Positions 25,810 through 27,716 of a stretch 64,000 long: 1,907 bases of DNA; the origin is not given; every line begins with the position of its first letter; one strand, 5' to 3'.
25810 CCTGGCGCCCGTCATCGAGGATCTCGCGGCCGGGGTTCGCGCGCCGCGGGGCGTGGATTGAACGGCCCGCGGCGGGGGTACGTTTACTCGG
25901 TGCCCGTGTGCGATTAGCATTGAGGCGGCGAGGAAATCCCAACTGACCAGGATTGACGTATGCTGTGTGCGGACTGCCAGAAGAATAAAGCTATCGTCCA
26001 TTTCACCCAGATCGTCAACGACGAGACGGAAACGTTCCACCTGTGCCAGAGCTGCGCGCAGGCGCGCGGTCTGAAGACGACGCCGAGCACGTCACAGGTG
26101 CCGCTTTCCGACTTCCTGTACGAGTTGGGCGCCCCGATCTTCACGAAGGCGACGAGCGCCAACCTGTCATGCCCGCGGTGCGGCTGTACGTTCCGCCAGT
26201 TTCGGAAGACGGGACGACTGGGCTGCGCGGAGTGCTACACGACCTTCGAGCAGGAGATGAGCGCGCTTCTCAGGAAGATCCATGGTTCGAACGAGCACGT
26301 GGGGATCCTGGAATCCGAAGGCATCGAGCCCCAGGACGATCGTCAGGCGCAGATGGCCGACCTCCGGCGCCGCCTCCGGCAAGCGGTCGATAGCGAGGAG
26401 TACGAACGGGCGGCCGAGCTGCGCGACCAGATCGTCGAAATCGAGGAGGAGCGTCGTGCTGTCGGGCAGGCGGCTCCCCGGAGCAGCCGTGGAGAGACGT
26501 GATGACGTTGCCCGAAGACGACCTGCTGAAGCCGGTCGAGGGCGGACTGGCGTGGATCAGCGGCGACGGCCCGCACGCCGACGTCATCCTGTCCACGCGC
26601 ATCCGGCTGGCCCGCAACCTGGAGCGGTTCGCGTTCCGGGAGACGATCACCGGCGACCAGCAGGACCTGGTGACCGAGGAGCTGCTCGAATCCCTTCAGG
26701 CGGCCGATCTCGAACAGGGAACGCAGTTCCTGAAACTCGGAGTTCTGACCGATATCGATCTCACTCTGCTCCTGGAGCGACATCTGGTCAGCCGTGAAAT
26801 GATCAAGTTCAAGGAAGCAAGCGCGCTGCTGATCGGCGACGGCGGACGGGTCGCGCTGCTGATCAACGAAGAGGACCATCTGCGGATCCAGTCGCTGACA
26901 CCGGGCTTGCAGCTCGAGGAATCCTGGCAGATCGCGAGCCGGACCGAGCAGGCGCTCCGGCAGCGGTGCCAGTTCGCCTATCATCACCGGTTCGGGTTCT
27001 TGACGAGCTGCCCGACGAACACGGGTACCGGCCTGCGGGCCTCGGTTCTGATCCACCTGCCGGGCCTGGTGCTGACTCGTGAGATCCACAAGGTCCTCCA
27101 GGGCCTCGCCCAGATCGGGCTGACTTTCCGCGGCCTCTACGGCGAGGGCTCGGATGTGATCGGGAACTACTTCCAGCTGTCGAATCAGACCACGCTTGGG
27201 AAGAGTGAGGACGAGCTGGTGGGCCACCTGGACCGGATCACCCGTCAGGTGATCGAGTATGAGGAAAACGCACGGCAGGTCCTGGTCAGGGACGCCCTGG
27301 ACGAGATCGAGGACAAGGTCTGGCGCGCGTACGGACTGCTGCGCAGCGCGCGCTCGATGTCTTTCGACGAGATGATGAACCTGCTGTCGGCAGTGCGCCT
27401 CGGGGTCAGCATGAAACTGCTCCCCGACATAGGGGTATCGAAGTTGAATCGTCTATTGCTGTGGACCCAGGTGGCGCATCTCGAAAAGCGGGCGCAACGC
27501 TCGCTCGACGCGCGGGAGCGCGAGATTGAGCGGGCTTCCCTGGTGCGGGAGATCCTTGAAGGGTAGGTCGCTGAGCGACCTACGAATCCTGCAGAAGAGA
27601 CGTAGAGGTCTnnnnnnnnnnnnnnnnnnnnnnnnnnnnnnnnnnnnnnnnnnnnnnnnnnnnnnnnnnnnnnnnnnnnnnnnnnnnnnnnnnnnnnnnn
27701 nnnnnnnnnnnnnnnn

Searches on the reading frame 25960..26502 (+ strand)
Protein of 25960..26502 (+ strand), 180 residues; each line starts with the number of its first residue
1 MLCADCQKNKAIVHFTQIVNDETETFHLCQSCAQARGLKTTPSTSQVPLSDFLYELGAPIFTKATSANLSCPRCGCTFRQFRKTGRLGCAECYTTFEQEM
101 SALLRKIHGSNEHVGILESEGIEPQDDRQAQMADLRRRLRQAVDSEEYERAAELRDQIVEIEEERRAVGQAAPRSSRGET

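Call 76: search_protein_families(library=pfam, proteins=[window:25960-26502:+], max_evalue=0.00001)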
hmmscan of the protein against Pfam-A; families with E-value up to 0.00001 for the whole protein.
window:25960-26502:+ (180 aa): 1 family
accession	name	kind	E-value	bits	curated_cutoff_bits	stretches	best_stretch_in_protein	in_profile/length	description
PF02151.25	UVR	-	3.6e-08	33.3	21.5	1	132-164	4-36/36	UvrB/uvrC motif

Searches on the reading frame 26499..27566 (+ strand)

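Call 76: search_protein_families(library=pfam, proteins=[window:26499-27566:+], max_evalue=0.00001)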
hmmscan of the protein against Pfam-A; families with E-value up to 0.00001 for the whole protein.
window:26499-27566:+ (355 aa): 1 family
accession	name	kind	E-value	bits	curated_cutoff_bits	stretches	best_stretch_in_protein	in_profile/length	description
PF00217.24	ATP-gua_Ptrans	-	4.3e-61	206.3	22.4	1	60-257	4-202/203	ATP:guanido phosphotransferase, C-terminal catalytic domain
